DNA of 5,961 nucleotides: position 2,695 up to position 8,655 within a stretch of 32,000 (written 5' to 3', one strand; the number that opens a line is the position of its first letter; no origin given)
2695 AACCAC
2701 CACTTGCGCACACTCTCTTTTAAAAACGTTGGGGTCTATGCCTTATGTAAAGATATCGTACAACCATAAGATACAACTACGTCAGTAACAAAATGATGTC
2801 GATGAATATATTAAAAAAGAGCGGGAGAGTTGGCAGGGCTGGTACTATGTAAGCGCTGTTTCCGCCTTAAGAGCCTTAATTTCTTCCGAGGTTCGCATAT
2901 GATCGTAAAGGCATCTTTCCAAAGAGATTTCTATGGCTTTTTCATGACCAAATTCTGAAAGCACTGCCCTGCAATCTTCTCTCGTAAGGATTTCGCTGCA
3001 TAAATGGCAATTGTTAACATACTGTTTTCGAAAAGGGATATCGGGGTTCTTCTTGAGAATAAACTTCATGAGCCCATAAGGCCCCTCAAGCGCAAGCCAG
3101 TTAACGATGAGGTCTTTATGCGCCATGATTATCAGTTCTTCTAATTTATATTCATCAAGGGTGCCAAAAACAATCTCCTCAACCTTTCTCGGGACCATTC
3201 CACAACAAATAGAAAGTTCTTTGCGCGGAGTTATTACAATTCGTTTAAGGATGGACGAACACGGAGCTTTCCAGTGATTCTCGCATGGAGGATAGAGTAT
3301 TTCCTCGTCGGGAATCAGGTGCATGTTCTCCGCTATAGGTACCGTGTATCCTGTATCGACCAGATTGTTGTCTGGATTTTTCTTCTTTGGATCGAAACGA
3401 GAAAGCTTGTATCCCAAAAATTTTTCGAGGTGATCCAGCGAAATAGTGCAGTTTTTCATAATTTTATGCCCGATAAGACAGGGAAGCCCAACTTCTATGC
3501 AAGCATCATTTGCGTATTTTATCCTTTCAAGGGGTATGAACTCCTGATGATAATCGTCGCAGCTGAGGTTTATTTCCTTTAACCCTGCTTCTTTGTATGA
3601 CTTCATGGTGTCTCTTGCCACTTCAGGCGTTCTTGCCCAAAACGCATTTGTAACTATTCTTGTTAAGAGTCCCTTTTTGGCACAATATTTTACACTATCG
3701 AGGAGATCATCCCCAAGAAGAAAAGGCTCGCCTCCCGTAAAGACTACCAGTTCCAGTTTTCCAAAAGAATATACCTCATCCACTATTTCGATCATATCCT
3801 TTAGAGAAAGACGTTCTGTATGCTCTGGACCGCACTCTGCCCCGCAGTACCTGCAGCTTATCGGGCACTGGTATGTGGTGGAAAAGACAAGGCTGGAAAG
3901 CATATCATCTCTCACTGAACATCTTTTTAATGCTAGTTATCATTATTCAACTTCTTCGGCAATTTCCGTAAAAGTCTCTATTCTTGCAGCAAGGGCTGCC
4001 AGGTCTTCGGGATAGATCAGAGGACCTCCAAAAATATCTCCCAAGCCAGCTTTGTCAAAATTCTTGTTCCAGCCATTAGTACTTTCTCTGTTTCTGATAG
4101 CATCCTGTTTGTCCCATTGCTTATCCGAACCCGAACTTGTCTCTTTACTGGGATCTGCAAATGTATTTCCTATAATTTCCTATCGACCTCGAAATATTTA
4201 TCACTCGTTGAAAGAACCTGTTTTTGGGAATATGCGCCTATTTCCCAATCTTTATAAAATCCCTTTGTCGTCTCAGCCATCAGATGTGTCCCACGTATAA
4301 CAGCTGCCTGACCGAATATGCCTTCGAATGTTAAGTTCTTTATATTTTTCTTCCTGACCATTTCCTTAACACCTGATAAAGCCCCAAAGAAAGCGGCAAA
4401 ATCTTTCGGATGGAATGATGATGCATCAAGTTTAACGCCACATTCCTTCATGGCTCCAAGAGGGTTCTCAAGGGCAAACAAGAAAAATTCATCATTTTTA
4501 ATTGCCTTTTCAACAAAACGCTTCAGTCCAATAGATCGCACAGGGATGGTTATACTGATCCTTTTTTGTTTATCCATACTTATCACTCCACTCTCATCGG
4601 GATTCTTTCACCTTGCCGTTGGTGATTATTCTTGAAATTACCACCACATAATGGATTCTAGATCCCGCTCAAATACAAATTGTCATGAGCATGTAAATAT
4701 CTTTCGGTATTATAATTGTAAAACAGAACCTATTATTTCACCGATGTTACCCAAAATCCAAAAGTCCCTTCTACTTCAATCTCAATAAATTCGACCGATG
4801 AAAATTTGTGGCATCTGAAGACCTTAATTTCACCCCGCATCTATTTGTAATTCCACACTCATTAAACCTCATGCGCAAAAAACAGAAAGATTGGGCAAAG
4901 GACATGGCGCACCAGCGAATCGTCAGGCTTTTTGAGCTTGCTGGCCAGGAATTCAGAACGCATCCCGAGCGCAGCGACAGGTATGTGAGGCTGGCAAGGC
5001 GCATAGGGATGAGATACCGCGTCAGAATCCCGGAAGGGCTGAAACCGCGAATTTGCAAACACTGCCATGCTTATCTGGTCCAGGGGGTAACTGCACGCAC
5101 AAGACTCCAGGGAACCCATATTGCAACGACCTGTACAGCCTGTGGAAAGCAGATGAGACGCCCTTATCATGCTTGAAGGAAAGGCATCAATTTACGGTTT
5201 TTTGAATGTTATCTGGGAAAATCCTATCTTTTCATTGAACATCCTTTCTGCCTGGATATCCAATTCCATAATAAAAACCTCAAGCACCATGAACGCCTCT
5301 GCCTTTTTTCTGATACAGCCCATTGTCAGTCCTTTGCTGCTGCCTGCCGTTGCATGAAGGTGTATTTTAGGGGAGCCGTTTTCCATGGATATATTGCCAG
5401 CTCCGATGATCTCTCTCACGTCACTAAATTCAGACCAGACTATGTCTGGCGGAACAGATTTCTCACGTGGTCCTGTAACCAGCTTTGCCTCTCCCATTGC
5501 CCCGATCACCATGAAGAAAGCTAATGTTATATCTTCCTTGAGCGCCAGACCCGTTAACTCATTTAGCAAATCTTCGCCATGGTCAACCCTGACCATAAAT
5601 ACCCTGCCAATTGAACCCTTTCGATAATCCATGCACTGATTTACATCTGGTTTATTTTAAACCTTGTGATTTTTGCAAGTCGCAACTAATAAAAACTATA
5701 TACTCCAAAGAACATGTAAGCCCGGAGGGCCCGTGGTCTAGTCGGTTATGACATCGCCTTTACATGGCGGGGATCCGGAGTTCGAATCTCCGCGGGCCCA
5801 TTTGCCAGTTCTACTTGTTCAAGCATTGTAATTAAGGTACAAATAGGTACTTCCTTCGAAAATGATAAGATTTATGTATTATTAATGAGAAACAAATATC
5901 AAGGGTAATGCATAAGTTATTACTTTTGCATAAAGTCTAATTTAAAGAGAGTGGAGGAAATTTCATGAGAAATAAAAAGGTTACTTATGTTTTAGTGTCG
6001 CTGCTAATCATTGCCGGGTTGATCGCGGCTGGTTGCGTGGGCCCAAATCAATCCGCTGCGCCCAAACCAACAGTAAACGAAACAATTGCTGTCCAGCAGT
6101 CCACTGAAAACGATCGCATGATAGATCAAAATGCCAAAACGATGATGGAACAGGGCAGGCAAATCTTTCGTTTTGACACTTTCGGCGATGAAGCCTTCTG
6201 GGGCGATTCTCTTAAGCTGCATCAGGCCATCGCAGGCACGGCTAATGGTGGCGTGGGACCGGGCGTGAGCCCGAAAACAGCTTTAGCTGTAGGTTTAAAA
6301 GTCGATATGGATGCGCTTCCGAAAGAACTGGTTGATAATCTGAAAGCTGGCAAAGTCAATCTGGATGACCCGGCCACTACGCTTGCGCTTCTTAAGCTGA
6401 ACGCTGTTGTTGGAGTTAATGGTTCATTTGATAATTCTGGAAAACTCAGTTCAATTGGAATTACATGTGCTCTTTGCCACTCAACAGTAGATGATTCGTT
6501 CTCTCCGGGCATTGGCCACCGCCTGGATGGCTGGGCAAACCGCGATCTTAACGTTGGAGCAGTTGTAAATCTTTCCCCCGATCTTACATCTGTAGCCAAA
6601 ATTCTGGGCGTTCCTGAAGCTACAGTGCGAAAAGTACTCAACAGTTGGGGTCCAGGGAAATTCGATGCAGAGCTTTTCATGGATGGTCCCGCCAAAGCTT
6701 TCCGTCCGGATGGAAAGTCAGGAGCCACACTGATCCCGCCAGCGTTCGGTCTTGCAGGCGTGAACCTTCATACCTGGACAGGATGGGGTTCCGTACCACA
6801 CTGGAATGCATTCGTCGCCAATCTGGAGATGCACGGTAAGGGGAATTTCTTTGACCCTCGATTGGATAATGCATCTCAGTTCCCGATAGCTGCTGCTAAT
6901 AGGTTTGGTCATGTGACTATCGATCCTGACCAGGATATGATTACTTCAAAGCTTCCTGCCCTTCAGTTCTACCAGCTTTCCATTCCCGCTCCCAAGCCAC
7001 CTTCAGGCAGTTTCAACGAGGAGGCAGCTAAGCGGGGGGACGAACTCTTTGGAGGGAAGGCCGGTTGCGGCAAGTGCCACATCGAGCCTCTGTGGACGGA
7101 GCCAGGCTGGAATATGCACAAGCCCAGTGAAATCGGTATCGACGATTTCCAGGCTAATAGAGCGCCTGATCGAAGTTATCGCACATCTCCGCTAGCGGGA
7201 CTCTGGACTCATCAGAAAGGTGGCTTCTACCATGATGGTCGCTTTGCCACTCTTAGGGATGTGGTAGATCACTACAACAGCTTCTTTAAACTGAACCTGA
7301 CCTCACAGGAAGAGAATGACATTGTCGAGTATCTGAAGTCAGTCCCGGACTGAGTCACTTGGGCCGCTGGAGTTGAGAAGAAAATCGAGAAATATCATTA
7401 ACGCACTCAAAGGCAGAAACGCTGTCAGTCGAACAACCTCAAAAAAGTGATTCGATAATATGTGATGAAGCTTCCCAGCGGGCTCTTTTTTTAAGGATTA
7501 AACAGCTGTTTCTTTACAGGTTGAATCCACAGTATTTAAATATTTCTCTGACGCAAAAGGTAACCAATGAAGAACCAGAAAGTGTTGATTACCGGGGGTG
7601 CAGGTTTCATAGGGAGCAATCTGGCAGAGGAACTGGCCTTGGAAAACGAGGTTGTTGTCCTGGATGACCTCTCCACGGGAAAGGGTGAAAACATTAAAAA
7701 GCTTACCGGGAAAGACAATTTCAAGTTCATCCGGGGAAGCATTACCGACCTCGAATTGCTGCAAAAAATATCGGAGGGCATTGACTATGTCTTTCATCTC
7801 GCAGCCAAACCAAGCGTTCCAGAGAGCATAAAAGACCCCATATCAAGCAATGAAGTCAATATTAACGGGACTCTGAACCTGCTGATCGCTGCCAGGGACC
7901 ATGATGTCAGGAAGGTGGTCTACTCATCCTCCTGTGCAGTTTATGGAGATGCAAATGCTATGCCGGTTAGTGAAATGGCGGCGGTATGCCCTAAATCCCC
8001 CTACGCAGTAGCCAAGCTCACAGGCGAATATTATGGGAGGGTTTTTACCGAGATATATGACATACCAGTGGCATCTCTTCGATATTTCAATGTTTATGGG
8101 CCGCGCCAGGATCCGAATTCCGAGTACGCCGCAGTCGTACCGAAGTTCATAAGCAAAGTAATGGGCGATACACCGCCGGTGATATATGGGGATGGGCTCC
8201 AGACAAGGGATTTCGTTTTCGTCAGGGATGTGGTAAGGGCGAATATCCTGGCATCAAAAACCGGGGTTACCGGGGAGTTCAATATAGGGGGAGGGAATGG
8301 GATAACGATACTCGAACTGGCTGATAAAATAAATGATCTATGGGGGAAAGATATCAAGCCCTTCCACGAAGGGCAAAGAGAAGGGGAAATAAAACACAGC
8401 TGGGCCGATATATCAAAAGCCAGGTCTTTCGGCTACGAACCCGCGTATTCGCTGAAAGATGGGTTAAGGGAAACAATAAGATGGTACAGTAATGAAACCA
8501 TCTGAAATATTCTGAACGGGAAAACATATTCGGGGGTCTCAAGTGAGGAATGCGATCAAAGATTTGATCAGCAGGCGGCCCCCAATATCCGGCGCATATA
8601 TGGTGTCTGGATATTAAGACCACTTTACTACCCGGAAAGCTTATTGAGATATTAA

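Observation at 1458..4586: Candidate archaeal RiPP-like system: a radical-SAM enzyme flanked by two long proteins with NHLP/Nif11-type leader-like N-termini and a GG plus conserved-tail C-terminus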

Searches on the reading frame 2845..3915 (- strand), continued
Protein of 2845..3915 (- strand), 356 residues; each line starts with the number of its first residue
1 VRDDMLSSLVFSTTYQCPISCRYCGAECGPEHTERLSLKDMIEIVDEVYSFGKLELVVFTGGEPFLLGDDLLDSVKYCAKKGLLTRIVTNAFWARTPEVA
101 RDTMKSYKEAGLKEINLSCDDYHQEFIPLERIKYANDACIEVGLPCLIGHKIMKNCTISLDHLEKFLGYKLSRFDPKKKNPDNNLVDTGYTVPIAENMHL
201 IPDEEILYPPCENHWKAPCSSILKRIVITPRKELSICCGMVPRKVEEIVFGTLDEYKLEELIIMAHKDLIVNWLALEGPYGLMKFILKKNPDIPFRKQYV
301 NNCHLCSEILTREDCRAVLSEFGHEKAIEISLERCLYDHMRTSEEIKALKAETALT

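Call 69: search_protein_families(library=ncbifam, proteins=[L037:158-1252:+, L037:2966-4186:+, L037:2440-2796:+], max_evalue=0.1)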
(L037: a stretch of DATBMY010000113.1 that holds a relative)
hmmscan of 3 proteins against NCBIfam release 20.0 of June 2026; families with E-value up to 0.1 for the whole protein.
L037:158-1252:+ (364 aa): 21 families
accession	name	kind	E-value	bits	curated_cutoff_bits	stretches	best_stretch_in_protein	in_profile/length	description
NF050148.1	rSAM_ApyD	equivalog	5e-17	61.5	750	1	5-242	126-352/645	RiPP biosynthesis radical SAM protein ApyD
TIGR04013.1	B12_SAM_MJ_1487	hypoth_equivalog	1e-16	60.8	251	1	5-279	91-355/382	TIGR04013 family B12-binding domain/radical SAM domain-containing protein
TIGR04014.1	B12_SAM_MJ_0865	equivalog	2.1e-16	59.8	360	1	5-249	89-329/434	methyl-coenzyme M reductase glutamine C-methyltransferase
TIGR03471.1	HpnJ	equivalog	2.3e-16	59.8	577.6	1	73-284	186-390/472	hopanoid biosynthesis associated radical SAM protein HpnJ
TIGR02026.1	BchE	equivalog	7.9e-16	58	481.35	1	4-248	114-357/497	magnesium-protoporphyrin IX monomethyl ester anaerobic oxidative cyclase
NF038361.1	rSAM_Sden_1168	equivalog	1.9e-14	53.1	575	1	6-283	199-475/560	Sden_1168 family B12-binding radical SAM P-methyltransferase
TIGR04479.1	bcpD_PhpK_rSAM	subfamily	1.9e-14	53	600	1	8-249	174-402/504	PhpK family radical SAM P-methyltransferase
TIGR04295.1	B12_rSAM_oligo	hypoth_equivalog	8.9e-12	44.4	400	1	2-222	120-328/422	TIGR04295 family B12-binding domain-containing radical SAM protein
TIGR04072.2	rSAM_ladder_B12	equivalog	3.7e-09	35.7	360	1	4-283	119-374/443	lipid biosynthesis B12-binding/radical SAM protein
TIGR04367.1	HpnR_B12_rSAM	equivalog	4.6e-09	35.3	650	1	6-218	115-317/490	hopanoid C-3 methylase HpnR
TIGR04385.1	B12_rSAM_cofa1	equivalog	8.9e-08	31.8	450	1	5-164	122-273/438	B12 lower ligand biosynthesis radical SAM protein BzaD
NF045585.1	rSAM_slr0320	equivalog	7.8e-07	28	775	1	78-253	236-406/511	photosystem II high light acclimation radical SAM protein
NF040542.1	rSAM_RCCLKC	equivalog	2.2e-06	27.1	450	1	6-250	100-344/423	arsinothricin biosynthesis radical SAM protein ArsL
TIGR03975.1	rSAM_ocin_1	subfamily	6.5e-05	21.6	281.85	1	5-95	181-283/606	RiPP maturation radical SAM C-methyltransferase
TIGR04190.1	B12_SAM_Ta0216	equivalog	7.3e-05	21.5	500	1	4-206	131-341/554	TIGR04190 family B12-binding domain/radical SAM domain protein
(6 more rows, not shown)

L037:2966-4186:+ (406 aa): 44 families (the best 25 are shown)
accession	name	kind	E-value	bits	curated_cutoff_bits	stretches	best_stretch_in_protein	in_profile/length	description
TIGR04078.1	rSAM_yydG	equivalog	1.1e-18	67.8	300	1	13-161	8-157/309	YydG family radical SAM peptide epimerase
TIGR04054.1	rSAM_NirJ1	equivalog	2.2e-15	56.2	650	1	7-159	37-185/387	putative heme d1 biosynthesis radical SAM protein NirJ1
TIGR04347.1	pseudo_SAM_Halo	equivalog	2.7e-14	53.2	525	1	8-147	40-181/390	TIGR04347 family pseudo-SAM/SPASM protein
TIGR04546.1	rSAM_ahbC_deAc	equivalog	2.4e-13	49.6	650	1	10-139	43-167/390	12,18-didecarboxysiroheme deacetylase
TIGR04053.2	TIGR04053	equivalog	4e-13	49.3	395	1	12-156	14-164/366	TIGR04053 family radical SAM/SPASM domain-containing protein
TIGR04545.1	rSAM_ahbD_hemeb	equivalog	2.6e-12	46.8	500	1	8-156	2-153/339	heme b synthase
TIGR04055.1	rSAM_NirJ2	equivalog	4.5e-12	46.1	500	1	9-152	3-148/326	putative heme d1 biosynthesis radical SAM protein NirJ2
TIGR02668.1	moaA_archaeal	equivalog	1.3e-11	44.1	325.25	1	11-188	15-196/303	GTP 3',8-cyclase MoaA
TIGR02109.1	PQQ_syn_pqqE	equivalog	2.8e-10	39.7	381.35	1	12-140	13-137/358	pyrroloquinoline quinone biosynthesis protein PqqE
NF045574.1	sacti_mat_StsB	exception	5.5e-10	38.7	625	1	12-154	102-245/466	StsB family radical SAM/SPASM domain sactipeptide maturase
TIGR04051.1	rSAM_NirJ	equivalog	9e-10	38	515.45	1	14-158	10-150/354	heme d1 biosynthesis radical SAM protein NirJ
NF049973.1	radical_Rv1681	equivalog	1.5e-09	37.3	380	1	10-173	76-238/326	Rv1681 family radical SAM protein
TIGR02666.1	moaA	equivalog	2.3e-09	36.7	284.05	1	13-153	17-167/336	GTP 3',8-cyclase MoaA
TIGR04133.1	rSAM_w_lipo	hypoth_equivalog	1.5e-08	34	425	1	12-148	30-165/350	TIGR04133 family radical SAM/SPASM protein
NF001199.0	PRK00164.2-1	equivalog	3e-08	33.2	231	1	12-155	18-163/308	GTP 3',8-cyclase MoaA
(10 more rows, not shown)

L037:2440-2796:+ (118 aa): 1 family
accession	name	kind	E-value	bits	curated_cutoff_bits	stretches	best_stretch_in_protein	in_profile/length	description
NF038175.1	IniB_NTERM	domain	0.01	15.8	40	1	30-54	8-32/49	IniB N-terminal domain-containing protein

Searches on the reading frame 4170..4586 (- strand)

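Call 3: search_protein_families(library=pfam, proteins=[window:4170-4586:-], max_evalue=1)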
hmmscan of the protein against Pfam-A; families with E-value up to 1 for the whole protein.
window:4170-4586:- (138 aa): 0 families

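Call 4: search_protein_families(library=ncbifam, proteins=[window:4170-4586:-], max_evalue=1)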
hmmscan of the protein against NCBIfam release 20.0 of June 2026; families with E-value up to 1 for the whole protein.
window:4170-4586:- (138 aa): 1 family
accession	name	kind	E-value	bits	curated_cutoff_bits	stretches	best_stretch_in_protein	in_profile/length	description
NF038399.1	NH_RiPP_Os17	domain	0.019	15.1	40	1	21-55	3-37/63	Os1348 family NHLP clan protein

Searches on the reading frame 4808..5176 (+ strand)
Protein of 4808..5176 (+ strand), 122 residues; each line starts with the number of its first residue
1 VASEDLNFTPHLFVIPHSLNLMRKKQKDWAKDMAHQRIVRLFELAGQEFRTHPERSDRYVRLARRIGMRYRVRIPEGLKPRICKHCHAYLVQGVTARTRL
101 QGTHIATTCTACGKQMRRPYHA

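Call 3: search_protein_families(library=pfam, proteins=[window:4808-5176:+], max_evalue=1)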
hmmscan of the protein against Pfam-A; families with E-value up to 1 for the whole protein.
window:4808-5176:+ (122 aa): 6 families
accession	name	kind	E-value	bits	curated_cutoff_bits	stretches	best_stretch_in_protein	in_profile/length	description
PF04032.22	Rpr2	-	1.2e-15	58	29.3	1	37-113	1-90/90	RNAse P Rpr2/Rpp21/SNM1 subunit domain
PF17981.7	ADD_ATRX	-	0.057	13.7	25.7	1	106-116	10-21/56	Cysteine Rich ADD domain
PF13240.11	Zn_Ribbon_1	-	0.1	12.9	25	0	106-114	13-21/23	zinc-ribbon domain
PF12251.13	SNAPC3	-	0.12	12.4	23.8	1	79-116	144-181/199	snRNA-activating protein complex (SNAPc), subunit 3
PF12773.13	DZR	-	0.18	12.4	27.3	1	80-116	12-34/45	Double zinc ribbon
PF06467.20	zf-FCS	-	0.48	10.7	22.4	0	105-116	3-14/39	MYM-type Zinc finger with FCS sequence motif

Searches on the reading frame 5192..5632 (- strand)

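Call 3: search_protein_families(library=pfam, proteins=[window:5192-5632:-], max_evalue=1)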
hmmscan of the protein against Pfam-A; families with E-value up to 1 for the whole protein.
window:5192-5632:- (146 aa): 1 family
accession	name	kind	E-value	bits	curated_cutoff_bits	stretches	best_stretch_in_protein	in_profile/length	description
PF03479.20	PCC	-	9.2e-21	74.8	25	1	10-124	1-115/117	Plants and Prokaryotes Conserved (PCC) domain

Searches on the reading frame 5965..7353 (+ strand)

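Call 3: search_protein_families(library=pfam, proteins=[window:5965-7353:+], max_evalue=1)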
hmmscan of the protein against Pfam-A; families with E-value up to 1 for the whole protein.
window:5965-7353:+ (462 aa): 2 families
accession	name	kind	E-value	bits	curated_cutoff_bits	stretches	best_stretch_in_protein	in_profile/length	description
PF00034.26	Cytochrom_C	-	0.18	13.6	21.3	0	356-460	2-89/90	Cytochrome c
PF14522.11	Cytochrome_C7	-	0.2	11.9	24.8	0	155-175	3-23/67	Cytochrome c7 and related cytochrome c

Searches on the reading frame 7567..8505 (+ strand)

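Call 56: search_protein_families(library=pfam, proteins=[window:7567-8505:+], max_evalue=0.001)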
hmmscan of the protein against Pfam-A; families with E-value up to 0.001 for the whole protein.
window:7567-8505:+ (312 aa): 9 families
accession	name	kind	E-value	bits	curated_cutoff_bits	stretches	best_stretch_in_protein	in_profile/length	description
PF01370.27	Epimerase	-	2.6e-60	204.3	20.9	1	6-241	1-240/240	NAD dependent epimerase/dehydratase family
PF16363.11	GDP_Man_Dehyd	-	7.6e-58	197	27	1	7-303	1-332/332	GDP-mannose 4,6 dehydratase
PF01073.25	3Beta_HSD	-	4.4e-23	82.1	22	1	7-231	1-230/280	3-beta hydroxysteroid dehydrogenase/isomerase family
PF02719.21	Polysacc_synt_2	-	3e-19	69.7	20.2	1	6-274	1-267/293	Polysaccharide biosynthesis protein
PF04321.23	RmlD_sub_bind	-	1.7e-10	40.9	27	1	5-155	2-134/287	RmlD substrate binding domain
PF07993.18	NAD_binding_4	-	1.1e-07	31.7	20.1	1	8-151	1-165/258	Male sterility protein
PF13460.12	NAD_binding_10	-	4.2e-06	27.2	27.2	1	10-130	1-106/184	NAD(P)H-binding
PF05368.20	NmrA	-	0.00047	20.3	27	1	3-122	2-107/298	NmrA-like family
PF00106.31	adh_short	-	0.00097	19.1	26.6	0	5-72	2-71/195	short chain dehydrogenase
